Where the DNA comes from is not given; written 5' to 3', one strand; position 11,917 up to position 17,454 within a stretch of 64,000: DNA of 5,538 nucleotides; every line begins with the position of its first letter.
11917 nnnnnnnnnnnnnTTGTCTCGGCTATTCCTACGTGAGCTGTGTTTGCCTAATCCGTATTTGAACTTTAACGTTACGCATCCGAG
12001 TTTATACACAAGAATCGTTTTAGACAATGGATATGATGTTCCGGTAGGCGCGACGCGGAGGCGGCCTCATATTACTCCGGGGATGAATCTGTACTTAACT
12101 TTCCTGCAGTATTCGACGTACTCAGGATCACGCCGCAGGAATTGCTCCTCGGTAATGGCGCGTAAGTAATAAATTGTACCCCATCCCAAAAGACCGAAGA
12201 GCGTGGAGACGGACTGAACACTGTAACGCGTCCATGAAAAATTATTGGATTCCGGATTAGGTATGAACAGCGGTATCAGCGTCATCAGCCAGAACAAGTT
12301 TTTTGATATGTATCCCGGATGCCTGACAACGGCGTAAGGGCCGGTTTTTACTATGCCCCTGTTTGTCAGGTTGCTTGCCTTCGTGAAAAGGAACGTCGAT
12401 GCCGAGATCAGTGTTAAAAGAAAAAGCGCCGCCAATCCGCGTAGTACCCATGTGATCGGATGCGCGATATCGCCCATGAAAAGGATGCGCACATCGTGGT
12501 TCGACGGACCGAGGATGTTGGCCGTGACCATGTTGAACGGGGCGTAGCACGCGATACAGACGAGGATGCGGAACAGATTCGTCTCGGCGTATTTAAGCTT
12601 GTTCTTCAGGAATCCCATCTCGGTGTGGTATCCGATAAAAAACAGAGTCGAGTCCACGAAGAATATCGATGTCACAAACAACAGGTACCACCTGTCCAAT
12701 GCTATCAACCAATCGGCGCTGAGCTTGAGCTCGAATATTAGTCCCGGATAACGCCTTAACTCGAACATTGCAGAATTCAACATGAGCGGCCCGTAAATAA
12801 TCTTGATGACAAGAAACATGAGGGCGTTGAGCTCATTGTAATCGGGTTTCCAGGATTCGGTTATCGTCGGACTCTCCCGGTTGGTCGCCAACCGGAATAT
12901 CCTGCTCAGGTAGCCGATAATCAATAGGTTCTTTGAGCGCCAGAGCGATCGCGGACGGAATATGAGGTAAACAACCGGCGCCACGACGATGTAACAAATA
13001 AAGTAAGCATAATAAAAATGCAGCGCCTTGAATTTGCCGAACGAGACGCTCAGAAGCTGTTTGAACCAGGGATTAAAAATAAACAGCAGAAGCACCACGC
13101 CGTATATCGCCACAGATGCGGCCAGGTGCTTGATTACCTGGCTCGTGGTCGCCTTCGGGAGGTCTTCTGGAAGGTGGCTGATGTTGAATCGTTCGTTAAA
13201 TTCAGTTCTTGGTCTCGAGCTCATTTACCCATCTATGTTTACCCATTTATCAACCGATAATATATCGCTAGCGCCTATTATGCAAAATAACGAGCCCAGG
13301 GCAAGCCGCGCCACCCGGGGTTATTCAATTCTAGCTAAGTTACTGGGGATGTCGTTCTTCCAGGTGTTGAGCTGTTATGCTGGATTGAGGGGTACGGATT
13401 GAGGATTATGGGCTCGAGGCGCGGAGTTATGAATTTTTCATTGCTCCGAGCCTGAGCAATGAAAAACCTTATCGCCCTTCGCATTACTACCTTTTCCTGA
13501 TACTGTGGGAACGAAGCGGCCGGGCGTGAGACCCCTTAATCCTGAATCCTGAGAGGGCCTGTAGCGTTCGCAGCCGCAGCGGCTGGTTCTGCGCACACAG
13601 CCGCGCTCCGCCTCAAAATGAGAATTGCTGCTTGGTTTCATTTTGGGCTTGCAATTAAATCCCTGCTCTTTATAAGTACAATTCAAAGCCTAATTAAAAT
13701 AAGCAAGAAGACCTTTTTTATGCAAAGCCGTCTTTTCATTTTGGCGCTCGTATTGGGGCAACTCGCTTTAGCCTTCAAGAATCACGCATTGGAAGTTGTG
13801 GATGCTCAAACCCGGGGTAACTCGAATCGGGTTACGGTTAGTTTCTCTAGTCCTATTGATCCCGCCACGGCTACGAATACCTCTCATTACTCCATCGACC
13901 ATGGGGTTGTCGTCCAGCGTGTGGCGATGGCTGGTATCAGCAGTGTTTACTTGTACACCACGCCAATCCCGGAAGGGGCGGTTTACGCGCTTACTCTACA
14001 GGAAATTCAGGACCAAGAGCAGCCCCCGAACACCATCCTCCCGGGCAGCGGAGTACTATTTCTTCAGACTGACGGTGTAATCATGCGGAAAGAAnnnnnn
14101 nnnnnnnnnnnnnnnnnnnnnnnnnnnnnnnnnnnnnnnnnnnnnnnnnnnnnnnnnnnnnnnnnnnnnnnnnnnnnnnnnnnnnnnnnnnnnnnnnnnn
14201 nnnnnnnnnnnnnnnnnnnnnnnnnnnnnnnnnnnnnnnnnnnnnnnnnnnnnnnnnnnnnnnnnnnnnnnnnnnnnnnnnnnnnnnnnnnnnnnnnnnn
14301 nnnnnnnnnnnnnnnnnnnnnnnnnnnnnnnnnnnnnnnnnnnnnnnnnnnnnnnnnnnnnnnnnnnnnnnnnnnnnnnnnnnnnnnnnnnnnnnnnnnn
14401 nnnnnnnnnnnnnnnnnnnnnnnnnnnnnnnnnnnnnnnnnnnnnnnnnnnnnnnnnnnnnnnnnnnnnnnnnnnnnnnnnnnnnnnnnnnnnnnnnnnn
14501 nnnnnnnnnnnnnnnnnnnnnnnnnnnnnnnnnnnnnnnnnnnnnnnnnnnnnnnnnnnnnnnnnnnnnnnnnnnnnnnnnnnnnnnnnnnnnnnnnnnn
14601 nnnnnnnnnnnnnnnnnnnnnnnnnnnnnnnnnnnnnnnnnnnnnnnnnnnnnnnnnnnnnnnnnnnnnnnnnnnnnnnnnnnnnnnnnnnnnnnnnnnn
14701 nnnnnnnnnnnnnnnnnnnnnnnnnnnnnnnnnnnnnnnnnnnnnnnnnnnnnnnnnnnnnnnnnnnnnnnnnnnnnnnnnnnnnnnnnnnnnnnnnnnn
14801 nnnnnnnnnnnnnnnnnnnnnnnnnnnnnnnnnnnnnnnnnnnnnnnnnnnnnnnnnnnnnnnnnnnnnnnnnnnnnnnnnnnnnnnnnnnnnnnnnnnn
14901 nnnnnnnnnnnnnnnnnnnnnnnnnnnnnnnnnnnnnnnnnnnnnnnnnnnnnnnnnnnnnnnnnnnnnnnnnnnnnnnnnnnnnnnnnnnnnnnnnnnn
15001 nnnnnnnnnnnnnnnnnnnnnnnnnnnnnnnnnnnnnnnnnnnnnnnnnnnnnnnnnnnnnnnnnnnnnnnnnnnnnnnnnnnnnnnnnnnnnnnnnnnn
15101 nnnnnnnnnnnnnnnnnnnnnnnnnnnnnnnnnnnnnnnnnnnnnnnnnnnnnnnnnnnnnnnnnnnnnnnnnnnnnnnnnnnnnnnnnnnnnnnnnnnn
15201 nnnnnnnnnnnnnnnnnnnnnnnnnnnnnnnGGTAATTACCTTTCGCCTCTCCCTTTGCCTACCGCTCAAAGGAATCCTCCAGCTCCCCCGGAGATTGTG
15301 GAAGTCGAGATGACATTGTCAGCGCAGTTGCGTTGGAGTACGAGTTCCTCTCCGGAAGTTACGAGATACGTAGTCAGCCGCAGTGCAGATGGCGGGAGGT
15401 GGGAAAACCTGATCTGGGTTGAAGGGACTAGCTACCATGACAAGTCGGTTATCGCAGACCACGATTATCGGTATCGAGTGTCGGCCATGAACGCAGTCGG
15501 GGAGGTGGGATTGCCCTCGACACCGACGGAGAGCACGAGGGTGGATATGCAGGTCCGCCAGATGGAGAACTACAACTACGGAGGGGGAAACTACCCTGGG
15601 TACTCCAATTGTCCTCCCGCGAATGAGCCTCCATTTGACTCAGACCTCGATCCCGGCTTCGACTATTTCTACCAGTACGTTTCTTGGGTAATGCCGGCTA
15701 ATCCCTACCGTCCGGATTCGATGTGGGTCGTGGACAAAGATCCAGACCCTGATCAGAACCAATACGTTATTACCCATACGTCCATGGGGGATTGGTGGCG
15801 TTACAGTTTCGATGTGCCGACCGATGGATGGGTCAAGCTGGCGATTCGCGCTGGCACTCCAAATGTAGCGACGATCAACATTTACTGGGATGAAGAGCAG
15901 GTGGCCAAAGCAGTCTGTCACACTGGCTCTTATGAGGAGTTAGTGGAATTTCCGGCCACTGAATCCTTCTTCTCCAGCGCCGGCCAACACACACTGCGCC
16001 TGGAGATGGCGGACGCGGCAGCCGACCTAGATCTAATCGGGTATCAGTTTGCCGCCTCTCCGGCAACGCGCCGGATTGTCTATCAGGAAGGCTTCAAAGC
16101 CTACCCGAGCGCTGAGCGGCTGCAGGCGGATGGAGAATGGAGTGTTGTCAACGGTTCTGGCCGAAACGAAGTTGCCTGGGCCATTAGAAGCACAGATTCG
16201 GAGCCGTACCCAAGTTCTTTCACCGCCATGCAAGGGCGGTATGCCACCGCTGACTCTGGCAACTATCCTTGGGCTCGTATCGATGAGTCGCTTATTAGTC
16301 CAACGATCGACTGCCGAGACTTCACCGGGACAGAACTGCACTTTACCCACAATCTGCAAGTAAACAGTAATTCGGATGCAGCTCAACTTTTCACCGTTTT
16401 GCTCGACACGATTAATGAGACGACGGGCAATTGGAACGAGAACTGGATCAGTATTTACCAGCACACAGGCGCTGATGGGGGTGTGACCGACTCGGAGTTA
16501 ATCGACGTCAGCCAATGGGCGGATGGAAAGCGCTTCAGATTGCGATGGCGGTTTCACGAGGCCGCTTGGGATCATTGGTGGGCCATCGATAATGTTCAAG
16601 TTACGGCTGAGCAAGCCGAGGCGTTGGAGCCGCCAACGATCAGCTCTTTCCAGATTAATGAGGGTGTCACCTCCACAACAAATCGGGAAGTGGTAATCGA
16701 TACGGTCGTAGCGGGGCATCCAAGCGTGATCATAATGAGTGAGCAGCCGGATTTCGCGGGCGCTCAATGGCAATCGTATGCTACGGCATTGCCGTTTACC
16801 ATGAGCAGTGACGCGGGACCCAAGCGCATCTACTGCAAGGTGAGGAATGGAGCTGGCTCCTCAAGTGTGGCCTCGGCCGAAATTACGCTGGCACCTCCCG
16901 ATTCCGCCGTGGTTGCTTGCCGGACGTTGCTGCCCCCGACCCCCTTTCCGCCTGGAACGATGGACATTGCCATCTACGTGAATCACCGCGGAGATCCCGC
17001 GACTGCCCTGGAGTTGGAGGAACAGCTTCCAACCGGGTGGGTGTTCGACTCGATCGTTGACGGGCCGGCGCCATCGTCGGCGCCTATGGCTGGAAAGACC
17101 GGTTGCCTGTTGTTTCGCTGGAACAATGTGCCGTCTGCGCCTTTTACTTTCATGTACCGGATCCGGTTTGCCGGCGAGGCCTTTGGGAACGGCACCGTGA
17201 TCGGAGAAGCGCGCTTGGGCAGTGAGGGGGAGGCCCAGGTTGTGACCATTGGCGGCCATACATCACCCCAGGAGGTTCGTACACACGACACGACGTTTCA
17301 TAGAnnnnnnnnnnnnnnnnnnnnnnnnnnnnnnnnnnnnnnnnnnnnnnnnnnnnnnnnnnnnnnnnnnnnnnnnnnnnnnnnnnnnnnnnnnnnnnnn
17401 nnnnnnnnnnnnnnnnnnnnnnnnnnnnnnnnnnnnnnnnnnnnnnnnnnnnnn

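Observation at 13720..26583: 12.9-kb single ORF encoding a ~4,290-aa secreted mosaic of sugar-binding, adhesin-type and enzyme-like modules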

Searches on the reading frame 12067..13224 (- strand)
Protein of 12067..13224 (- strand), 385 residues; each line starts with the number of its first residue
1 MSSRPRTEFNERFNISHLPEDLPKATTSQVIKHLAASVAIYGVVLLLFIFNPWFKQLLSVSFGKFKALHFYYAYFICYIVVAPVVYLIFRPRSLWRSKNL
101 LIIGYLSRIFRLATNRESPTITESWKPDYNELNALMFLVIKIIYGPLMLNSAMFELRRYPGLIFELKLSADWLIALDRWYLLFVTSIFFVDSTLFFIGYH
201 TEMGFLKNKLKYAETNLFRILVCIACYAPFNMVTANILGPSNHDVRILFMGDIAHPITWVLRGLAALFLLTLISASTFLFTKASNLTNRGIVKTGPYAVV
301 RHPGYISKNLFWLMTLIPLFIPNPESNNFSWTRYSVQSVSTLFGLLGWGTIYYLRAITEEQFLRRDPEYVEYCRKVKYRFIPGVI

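Call 20: search_protein_families(library=pfam, proteins=[window:12067-13224:-], max_evalue=0.001)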
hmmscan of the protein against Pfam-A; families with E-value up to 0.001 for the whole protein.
window:12067-13224:- (385 aa): 0 families

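Call 33: search_protein_families(library=pfam, proteins=[window:12067-13224:-], max_evalue=1)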
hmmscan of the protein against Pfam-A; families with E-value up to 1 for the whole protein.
window:12067-13224:- (385 aa): 3 families
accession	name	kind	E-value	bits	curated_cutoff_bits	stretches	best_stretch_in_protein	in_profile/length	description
PF04140.19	ICMT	-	0.0015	19.4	24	1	270-320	14-63/95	Isoprenylcysteine carboxyl methyltransferase (ICMT) family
PF06966.17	DUF1295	-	0.012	15.5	20.4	1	284-375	147-234/235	Protein of unknown function (DUF1295)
PF20814.2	CAA3_Cox_suIV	-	0.053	14.3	27.5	1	73-94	6-27/64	CAA3-type cytochrome c oxidase subunit IV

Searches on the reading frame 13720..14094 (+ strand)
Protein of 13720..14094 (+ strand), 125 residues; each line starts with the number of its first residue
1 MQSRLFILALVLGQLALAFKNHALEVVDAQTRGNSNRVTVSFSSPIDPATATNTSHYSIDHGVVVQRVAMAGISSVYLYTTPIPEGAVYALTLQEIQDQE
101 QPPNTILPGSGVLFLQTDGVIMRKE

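Call 9: search_protein_families(library=pfam, proteins=[window:13720-14094:+], max_evalue=1)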
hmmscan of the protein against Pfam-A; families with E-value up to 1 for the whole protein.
window:13720-14094:+ (125 aa): 3 families
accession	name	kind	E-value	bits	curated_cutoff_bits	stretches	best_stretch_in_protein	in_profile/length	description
PF13205.12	Big_5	-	0.0027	18.8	23.6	1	34-104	20-93/105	Bacterial Ig-like domain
PF16983.11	MFS_MOT1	-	0.012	16.4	30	1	8-93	3-61/111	Molybdate transporter of MFS superfamily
PF04481.18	DUF561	-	0.039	13.6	21.6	1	7-76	128-198/243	Protein of unknown function (DUF561)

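Call 80: search_protein_families(library=ncbifam, proteins=[window:13720-14094:+], max_evalue=1)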
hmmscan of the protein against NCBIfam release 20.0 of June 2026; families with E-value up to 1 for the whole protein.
window:13720-14094:+ (125 aa): 1 family
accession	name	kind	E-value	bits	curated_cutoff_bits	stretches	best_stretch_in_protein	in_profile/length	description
NF034186.3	PRK14891.1-1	equivalog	0.13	12.2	73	1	105-122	10-27/51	50S ribosomal protein L24e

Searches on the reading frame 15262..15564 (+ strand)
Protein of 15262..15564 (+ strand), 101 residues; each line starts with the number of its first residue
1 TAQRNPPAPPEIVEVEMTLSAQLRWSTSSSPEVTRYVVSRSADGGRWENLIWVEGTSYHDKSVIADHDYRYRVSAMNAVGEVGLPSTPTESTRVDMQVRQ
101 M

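Call 9: search_protein_families(library=pfam, proteins=[window:15262-15564:+], max_evalue=1)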
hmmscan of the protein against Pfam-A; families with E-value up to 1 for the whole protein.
window:15262-15564:+ (101 aa): 1 family
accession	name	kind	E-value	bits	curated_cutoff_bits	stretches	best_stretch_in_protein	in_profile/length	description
PF00041.27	fn3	-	0.00012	22.6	25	1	16-91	11-83/84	Fibronectin type III domain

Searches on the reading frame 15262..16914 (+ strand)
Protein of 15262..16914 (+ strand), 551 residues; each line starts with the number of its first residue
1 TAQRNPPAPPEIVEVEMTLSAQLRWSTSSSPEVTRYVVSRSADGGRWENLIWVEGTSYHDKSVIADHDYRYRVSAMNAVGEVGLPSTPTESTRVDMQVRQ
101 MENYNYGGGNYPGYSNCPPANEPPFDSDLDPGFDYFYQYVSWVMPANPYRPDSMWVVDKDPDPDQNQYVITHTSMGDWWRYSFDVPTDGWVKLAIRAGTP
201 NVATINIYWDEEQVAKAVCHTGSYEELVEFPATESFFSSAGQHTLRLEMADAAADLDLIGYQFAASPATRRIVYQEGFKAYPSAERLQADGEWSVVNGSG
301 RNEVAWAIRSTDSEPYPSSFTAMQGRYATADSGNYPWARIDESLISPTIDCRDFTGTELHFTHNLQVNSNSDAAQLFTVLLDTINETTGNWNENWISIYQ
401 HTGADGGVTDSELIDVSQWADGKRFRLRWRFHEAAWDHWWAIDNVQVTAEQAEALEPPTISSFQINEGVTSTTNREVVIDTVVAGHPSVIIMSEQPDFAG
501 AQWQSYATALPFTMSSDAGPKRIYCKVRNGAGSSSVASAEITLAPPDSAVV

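Call 95: find_related_loci(query=window:15262-16914:+, collection=metagenome_contigs, flank=10000)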
Query window:15262-16914:+ (551 aa) in metagenome_contigs; peptide patterns used: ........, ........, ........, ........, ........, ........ (x = any residue, [..] = any of these).
31 stretches matched a pattern; 3 encode a relative of the query (tblastn E <= 1e-3); 3 distinct loci.
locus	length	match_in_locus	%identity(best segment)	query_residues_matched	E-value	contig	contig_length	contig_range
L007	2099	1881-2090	40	460-529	4e-11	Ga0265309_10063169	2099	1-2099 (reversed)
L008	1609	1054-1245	38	485-548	5e-11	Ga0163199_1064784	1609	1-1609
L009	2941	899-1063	43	490-545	4e-8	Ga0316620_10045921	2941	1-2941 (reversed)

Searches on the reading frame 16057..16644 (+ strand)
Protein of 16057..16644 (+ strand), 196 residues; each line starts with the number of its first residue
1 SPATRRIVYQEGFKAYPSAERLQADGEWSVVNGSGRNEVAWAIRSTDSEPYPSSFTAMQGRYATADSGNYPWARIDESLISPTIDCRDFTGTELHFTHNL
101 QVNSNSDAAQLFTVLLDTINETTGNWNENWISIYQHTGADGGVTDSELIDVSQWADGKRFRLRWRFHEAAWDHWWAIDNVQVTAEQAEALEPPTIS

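Call 9: search_protein_families(library=pfam, proteins=[window:16057-16644:+], max_evalue=1)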
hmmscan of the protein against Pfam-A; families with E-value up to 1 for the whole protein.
window:16057-16644:+ (196 aa): 1 family
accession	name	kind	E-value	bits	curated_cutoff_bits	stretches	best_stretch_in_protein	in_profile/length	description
PF21471.3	Reelin_subrepeat-B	-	0.56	10.4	27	1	94-182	40-126/127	Reelin subrepeat B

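Call 80: search_protein_families(library=ncbifam, proteins=[window:16057-16644:+], max_evalue=1)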
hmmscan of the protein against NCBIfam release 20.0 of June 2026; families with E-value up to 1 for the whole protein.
window:16057-16644:+ (196 aa): 0 families

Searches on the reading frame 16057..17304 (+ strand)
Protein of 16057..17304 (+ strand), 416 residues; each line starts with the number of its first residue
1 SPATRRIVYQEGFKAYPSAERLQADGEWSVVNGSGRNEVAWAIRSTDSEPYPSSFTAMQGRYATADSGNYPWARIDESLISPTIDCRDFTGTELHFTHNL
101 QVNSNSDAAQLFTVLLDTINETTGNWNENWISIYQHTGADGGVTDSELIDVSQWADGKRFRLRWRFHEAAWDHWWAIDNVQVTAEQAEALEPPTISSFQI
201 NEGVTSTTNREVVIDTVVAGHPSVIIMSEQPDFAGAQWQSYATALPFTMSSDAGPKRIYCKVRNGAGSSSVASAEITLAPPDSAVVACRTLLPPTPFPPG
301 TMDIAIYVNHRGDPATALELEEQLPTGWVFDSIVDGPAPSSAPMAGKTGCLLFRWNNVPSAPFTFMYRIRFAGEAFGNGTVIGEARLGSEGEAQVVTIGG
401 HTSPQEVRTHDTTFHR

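Call 26: search_solved_structures(query=window:16057-17304:+, max_evalue=10, show_alignments=1)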
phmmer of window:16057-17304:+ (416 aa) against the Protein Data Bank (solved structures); distinct sequences matched with E-value up to 10: 0.

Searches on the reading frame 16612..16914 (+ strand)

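Call 9: search_protein_families(library=pfam, proteins=[window:16612-16914:+], max_evalue=1)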
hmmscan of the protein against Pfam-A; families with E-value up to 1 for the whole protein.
window:16612-16914:+ (101 aa): 1 family
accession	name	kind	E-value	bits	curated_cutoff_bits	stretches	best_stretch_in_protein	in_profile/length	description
PF16299.10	DUF4941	-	0.24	11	28.8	1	25-60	183-218/265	Domain of unknown function (DUF4941)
